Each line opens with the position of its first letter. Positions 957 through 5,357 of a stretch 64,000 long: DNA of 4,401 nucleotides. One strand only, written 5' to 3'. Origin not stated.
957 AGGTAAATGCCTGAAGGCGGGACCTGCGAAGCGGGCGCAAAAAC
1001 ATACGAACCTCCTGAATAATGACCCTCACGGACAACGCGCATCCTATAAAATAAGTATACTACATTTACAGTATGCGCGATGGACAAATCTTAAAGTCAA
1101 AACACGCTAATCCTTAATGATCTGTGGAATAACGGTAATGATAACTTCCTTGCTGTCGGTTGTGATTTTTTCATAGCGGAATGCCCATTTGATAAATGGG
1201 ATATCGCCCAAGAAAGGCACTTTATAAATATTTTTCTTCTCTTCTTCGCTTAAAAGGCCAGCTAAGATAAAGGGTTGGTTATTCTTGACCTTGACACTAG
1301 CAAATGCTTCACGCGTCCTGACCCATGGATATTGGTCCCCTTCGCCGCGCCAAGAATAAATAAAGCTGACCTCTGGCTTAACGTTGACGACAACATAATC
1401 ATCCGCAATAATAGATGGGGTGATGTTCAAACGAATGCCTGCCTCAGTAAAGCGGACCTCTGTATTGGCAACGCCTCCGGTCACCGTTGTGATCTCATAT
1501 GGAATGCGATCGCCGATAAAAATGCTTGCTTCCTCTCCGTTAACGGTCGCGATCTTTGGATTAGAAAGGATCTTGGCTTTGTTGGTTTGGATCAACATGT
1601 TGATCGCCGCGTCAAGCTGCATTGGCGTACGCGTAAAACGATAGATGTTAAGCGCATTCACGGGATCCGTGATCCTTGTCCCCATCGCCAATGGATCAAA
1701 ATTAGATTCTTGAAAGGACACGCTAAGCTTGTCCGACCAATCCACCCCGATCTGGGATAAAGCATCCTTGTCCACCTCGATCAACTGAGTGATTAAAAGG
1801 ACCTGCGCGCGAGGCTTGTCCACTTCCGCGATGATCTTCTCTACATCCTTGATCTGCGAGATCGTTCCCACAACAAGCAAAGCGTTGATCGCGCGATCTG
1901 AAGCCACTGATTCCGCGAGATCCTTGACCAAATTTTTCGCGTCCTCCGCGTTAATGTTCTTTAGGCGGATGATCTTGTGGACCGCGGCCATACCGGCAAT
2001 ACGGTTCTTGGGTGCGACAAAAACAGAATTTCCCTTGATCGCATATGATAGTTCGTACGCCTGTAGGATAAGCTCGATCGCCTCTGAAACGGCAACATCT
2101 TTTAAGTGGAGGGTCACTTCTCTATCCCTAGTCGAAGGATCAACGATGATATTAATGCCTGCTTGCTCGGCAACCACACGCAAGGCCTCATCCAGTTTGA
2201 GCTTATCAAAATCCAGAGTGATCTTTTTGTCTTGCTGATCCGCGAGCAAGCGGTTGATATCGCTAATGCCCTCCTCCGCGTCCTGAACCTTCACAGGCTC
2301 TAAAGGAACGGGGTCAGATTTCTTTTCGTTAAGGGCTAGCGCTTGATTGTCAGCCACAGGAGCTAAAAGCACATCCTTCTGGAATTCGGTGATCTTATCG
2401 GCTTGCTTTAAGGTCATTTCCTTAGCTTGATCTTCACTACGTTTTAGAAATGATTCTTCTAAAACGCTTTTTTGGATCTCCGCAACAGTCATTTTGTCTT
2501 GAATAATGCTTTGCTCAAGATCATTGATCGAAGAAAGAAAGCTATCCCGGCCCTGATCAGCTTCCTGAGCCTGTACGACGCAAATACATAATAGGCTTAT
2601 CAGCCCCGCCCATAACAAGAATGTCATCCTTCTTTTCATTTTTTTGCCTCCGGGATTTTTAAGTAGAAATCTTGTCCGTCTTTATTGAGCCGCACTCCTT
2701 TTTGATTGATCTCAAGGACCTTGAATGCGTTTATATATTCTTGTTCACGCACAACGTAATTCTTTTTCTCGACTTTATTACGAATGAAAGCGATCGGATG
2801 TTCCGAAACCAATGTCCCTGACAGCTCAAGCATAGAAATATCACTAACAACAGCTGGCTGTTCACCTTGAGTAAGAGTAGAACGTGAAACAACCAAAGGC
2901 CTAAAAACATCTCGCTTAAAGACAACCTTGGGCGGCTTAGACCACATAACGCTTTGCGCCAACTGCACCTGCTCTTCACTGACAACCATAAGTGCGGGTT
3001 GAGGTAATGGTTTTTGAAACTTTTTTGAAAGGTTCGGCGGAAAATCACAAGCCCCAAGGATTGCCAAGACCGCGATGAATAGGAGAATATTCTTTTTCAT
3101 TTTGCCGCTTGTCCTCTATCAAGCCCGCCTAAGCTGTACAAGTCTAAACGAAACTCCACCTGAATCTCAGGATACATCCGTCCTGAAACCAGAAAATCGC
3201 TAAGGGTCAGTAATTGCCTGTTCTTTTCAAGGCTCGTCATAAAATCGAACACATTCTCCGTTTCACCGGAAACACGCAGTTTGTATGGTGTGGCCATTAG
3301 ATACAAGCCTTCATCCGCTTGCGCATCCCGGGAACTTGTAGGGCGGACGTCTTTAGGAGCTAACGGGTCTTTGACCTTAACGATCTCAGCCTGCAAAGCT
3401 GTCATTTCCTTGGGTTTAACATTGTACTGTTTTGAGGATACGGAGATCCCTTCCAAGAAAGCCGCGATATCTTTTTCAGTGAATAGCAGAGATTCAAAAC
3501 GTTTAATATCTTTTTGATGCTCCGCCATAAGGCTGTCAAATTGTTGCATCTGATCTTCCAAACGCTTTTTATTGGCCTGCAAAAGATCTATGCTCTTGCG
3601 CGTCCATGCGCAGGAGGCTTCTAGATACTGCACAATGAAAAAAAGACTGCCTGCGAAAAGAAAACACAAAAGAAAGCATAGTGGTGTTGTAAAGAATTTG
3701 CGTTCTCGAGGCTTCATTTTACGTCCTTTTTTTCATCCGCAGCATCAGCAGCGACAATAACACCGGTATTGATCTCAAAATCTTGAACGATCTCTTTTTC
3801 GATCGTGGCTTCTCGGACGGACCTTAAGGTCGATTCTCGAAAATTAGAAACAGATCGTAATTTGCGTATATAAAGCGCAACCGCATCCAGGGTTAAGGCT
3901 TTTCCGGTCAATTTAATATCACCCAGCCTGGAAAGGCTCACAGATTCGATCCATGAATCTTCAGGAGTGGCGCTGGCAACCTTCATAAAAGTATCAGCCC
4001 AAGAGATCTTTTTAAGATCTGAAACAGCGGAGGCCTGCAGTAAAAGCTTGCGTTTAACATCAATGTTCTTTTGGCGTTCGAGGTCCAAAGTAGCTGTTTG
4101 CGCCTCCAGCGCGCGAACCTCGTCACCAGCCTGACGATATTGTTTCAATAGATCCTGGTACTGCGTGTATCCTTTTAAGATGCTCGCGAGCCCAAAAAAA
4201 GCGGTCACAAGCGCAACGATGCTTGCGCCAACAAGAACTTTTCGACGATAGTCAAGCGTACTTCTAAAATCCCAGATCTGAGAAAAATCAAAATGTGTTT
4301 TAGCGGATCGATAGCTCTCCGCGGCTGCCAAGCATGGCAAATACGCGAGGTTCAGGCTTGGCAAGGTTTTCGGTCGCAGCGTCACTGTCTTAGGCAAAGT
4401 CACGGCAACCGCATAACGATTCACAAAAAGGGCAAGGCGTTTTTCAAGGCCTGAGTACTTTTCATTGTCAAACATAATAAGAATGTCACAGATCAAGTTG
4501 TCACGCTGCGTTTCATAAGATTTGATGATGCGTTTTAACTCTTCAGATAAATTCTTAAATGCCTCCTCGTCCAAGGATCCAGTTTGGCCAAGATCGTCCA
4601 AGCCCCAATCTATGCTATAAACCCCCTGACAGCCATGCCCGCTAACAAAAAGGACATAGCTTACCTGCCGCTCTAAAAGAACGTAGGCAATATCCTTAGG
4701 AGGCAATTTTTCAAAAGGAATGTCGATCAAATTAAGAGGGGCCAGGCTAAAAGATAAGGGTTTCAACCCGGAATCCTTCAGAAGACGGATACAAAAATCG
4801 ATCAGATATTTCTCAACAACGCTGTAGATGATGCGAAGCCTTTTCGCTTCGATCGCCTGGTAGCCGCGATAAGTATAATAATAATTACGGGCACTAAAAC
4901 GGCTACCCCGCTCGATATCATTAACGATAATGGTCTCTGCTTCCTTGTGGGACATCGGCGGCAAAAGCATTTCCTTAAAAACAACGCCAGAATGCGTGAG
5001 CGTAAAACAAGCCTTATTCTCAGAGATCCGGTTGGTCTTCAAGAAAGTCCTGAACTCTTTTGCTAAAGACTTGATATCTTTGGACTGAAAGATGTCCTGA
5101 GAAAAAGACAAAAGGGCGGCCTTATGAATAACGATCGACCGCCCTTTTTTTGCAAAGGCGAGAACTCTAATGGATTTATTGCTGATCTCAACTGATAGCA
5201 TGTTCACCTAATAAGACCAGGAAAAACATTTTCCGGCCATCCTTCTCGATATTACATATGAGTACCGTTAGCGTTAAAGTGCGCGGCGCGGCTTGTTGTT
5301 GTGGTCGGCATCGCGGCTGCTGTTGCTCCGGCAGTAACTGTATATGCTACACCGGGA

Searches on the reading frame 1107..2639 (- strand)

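Call 47: search_protein_families(library=pfam, proteins=[window:1107-2639:-], max_evalue=0.00001)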
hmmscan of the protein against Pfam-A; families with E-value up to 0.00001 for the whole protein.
window:1107-2639:- (510 aa): 3 families
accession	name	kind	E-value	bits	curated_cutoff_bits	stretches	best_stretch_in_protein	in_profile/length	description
PF00263.26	Secretin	-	1.8e-42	145.2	27.5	1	349-509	2-169/169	Bacterial type II and III secretion system protein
PF07660.19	STN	-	7.6e-10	38.9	28.4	1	162-211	1-52/52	Secretin and TonB N terminus short domain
PF03958.22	Secretin_N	-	2e-07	31.5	28.2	1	222-279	2-69/69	Bacterial type II/III secretion system short domain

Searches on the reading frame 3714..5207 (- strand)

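Call 47: search_protein_families(library=pfam, proteins=[window:3714-5207:-], max_evalue=0.00001)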
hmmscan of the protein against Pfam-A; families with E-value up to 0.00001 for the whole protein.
window:3714-5207:- (497 aa): 1 family
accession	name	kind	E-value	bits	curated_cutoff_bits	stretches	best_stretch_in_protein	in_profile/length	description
PF05137.18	PilN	-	2.2e-09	37.7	22.8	1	408-482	4-77/78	Fimbrial assembly protein (PilN)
